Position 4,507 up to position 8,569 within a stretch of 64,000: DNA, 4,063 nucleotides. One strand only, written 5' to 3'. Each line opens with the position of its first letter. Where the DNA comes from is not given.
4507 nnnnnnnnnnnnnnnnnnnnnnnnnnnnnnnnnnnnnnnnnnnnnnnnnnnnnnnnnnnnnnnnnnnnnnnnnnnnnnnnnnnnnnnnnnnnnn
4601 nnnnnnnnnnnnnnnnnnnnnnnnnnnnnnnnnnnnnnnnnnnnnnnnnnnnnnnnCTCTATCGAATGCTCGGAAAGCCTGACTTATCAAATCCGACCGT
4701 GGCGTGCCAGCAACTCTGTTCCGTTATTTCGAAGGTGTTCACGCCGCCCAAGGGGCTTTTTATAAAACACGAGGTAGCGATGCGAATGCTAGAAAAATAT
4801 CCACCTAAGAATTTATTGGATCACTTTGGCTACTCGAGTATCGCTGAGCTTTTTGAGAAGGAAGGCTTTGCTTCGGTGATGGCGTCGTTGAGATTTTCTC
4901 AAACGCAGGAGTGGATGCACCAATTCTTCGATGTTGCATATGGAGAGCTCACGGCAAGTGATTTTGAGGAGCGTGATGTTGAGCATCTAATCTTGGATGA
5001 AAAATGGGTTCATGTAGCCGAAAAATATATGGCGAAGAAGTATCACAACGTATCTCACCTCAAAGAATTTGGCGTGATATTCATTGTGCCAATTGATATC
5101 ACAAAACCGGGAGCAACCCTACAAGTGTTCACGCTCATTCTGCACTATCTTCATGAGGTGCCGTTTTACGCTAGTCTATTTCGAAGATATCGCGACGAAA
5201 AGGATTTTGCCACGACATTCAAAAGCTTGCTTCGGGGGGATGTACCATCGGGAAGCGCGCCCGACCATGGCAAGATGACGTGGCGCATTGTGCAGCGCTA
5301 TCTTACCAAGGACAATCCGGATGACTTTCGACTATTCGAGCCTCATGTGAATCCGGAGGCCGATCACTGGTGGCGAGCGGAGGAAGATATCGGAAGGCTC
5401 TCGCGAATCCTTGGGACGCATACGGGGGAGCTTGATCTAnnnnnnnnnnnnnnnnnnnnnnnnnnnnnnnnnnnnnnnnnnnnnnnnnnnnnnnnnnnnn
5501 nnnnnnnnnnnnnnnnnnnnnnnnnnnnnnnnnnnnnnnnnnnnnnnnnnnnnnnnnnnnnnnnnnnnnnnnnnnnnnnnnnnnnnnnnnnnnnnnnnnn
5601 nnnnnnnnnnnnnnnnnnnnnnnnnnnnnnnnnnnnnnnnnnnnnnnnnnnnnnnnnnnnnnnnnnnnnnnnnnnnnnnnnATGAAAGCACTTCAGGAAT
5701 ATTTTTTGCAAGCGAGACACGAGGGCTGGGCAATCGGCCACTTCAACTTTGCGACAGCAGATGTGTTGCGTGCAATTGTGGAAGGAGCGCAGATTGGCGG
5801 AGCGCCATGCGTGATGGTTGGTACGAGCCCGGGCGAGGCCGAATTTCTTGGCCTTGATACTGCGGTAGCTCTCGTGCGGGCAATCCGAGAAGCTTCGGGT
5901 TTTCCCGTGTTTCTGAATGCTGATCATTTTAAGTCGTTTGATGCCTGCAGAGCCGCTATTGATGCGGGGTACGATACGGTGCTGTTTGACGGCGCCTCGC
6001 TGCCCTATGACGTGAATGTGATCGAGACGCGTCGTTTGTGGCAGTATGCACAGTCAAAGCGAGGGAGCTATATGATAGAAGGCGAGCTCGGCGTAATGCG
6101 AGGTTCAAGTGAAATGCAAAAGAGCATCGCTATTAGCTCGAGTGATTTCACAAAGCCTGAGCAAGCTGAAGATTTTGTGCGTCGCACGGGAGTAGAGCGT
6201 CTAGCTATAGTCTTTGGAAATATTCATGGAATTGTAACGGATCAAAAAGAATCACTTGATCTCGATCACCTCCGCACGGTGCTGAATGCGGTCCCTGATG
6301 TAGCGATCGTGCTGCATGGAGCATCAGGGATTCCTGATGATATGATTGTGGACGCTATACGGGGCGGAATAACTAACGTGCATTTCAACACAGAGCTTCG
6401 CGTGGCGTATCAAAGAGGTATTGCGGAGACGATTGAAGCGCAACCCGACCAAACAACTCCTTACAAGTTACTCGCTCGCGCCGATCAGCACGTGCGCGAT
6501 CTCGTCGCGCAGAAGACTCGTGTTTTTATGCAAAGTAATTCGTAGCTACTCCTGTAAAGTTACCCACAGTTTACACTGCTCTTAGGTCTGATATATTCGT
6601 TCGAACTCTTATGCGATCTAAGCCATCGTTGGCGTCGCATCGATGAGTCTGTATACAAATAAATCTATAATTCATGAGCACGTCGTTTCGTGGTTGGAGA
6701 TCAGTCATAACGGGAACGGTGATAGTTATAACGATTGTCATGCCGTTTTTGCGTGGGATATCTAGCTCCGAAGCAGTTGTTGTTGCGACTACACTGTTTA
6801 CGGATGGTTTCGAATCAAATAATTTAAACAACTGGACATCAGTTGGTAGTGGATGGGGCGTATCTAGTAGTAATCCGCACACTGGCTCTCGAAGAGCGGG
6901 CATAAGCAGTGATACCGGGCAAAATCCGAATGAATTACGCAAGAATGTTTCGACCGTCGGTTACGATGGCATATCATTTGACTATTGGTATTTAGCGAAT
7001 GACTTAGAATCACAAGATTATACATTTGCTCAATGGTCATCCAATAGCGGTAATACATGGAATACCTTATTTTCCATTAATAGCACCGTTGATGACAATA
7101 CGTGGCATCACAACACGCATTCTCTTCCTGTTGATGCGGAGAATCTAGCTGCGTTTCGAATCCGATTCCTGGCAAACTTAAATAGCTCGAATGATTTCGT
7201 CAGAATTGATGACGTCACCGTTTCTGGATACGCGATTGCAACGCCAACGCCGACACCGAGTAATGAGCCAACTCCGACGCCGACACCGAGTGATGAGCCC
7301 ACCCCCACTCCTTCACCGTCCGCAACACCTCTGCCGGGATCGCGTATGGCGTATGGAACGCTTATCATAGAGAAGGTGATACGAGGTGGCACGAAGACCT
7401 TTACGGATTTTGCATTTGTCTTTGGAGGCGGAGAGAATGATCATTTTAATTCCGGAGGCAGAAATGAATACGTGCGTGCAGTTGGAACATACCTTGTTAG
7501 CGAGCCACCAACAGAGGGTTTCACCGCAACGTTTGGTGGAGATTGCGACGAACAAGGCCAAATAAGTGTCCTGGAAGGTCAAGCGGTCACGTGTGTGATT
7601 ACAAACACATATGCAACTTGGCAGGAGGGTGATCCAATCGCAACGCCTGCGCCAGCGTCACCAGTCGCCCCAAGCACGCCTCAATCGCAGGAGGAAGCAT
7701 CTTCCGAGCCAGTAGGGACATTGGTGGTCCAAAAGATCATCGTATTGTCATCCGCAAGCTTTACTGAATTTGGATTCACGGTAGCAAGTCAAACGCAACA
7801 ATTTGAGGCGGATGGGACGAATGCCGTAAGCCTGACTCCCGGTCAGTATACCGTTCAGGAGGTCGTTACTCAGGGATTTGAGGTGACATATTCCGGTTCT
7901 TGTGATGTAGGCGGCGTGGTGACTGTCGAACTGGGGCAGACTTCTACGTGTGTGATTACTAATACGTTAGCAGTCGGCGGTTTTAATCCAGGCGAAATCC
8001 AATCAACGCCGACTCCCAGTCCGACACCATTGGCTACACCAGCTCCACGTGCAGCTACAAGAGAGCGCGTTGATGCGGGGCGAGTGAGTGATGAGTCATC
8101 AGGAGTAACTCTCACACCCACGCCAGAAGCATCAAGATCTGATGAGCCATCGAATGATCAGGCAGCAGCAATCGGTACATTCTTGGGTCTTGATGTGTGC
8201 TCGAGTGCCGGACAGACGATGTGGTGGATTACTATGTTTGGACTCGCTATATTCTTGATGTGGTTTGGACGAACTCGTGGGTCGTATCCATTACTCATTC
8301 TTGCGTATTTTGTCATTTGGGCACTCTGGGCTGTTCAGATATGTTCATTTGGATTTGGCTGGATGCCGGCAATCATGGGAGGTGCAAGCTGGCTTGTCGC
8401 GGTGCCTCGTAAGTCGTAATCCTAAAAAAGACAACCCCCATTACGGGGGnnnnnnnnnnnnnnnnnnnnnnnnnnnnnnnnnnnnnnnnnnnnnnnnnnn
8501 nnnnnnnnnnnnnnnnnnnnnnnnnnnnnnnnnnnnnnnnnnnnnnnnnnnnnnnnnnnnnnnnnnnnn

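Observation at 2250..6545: Sugar-phosphate gene cluster with an unknown 421-aa protein between a PfkB kinase and class II aldolase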

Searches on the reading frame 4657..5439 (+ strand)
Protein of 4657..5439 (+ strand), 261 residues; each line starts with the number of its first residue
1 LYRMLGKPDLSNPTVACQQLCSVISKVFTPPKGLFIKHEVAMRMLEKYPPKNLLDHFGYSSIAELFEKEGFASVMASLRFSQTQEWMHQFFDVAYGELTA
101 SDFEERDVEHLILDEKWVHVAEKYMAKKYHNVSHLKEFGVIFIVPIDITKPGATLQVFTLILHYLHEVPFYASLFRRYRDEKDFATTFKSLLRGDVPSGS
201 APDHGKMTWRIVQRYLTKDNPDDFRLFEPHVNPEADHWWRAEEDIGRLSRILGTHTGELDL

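Call 101: predict_structure(alignment_id=A6)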
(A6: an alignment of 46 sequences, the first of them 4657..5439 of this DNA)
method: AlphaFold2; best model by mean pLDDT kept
length: 261 residues; sequences in the alignment: 46
mean_pLDDT: 85.2   pTM: 0.84
mean pLDDT of the five models: 85.2, 80.6, 77.6, 77.4, 74.3
residues with pLDDT >= 90: 115; 70-90: 111; 50-70: 35; < 50: 0
segments of 3 or more residues with pLDDT < 50: none
pLDDT, mean of each block of 10 residues (from residue 1): 83 87 91 96 93 91 94 90 89 92 96 84 63 91 86 88 94 93 92 81 63 70 78 85 86 63 60
secondary structure, 60 per line:
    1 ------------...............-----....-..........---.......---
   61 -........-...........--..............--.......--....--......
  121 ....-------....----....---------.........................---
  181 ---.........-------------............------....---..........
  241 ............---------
elements in order: H13-27 E33-36 H38-47 H51-57 H62-69 H71-81 H84-97 E103-106 E109-112 H115-124 E132-135 E140-143 H153-177 H184-192 H206-217 H224-227 H231-252

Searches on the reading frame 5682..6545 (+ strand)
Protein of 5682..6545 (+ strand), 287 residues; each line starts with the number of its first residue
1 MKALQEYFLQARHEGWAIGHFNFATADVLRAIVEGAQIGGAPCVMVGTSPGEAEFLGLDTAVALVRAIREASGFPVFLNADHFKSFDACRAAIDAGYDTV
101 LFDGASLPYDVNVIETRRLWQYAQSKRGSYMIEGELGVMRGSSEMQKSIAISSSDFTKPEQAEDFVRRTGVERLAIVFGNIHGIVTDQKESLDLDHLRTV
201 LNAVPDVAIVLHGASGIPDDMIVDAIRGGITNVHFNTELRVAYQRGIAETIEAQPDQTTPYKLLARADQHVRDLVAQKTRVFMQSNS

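Call 3: search_protein_families(library=pfam, proteins=[window:5682-6545:+], max_evalue=0.1)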
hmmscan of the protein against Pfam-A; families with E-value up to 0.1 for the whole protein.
window:5682-6545:+ (287 aa): 2 families
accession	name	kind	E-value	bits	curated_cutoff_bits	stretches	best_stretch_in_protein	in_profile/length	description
PF01116.26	F_bP_aldolase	-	5e-63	213.7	25.5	1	4-286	3-276/277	Fructose-bisphosphate aldolase class-II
PF02562.22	PhoH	-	0.063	13.2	27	0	135-210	109-184/205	PhoH-like protein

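Call 4: search_protein_families(library=ncbifam, proteins=[window:5682-6545:+], max_evalue=0.1)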
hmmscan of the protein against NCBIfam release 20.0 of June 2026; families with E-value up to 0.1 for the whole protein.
window:5682-6545:+ (287 aa): 20 families
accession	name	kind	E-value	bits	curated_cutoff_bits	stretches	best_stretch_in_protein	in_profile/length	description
TIGR01859.1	fruc_bis_ald_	equivalog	9.1e-62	209.3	343.05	1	5-285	5-279/282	class II fructose-1,6-bisphosphate aldolase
TIGR00167.1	cbbA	subfamily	6.1e-56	189.9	215.6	1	3-286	5-288/290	ketose-bisphosphate aldolase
NF009374.0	PRK12737.1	subfamily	1.5e-52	178.4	383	1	5-284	7-280/284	tagatose-bisphosphate aldolase subunit GatY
NF009497.0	PRK12857.1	equivalog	2.9e-52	177.7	423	1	5-285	7-281/284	class II fructose-1,6-bisphosphate aldolase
NF006626.0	PRK09195.1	subfamily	2.1e-51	174.7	384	1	7-281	9-277/284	tagatose-bisphosphate aldolase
TIGR01858.1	tag_bisphos_ald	equivalog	7.4e-47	159.8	443.55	1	5-281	5-275/282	tagatose bisphosphate family class II aldolase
NF006042.0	PRK08185.1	subfamily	2.7e-46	158.2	405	1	5-283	6-279/287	hypothetical protein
NF005284.0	PRK06801.1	equivalog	7.3e-43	147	406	1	4-285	6-283/286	ketose 1,6-bisphosphate aldolase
NF005943.0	PRK07998.1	equivalog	1.3e-41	143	364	1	16-284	18-277/283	class II aldolase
NF005590.0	PRK07315.1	equivalog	7.8e-40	137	443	1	7-261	8-257/293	class II fructose-bisphosphate aldolase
NF005481.0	PRK07084.1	equivalog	1.7e-39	136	511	2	5-222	16-236/324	class II fructose-bisphosphate aldolase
NF006376.0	PRK08610.1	equivalog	6.8e-39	134.3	527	1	3-286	5-283/286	class II fructose-bisphosphate aldolase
NF009375.0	PRK12738.1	equivalog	4.5e-38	131.1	542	1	7-282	8-278/286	tagatose-bisphosphate aldolase subunit KbaY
NF005823.0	PRK07709.1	equivalog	2.3e-36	126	545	1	4-283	6-280/285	class II fructose-bisphosphate aldolase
NF004493.0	PRK05835.1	equivalog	2e-35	122.5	558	2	5-221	6-219/307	class II fructose-bisphosphate aldolase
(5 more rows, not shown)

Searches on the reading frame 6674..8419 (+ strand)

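Call 3: search_protein_families(library=pfam, proteins=[window:6674-8419:+], max_evalue=0.1)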
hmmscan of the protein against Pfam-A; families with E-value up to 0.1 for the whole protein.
window:6674-8419:+ (581 aa): 2 families
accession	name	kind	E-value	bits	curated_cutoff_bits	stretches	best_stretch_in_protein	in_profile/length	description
PF19403.5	SpaA_2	-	0.0049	17.9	25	0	369-428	35-96/96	Prealbumin-like fold domain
PF21471.3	Reelin_subrepeat-B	-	0.031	14.5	27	1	118-183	61-126/127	Reelin subrepeat B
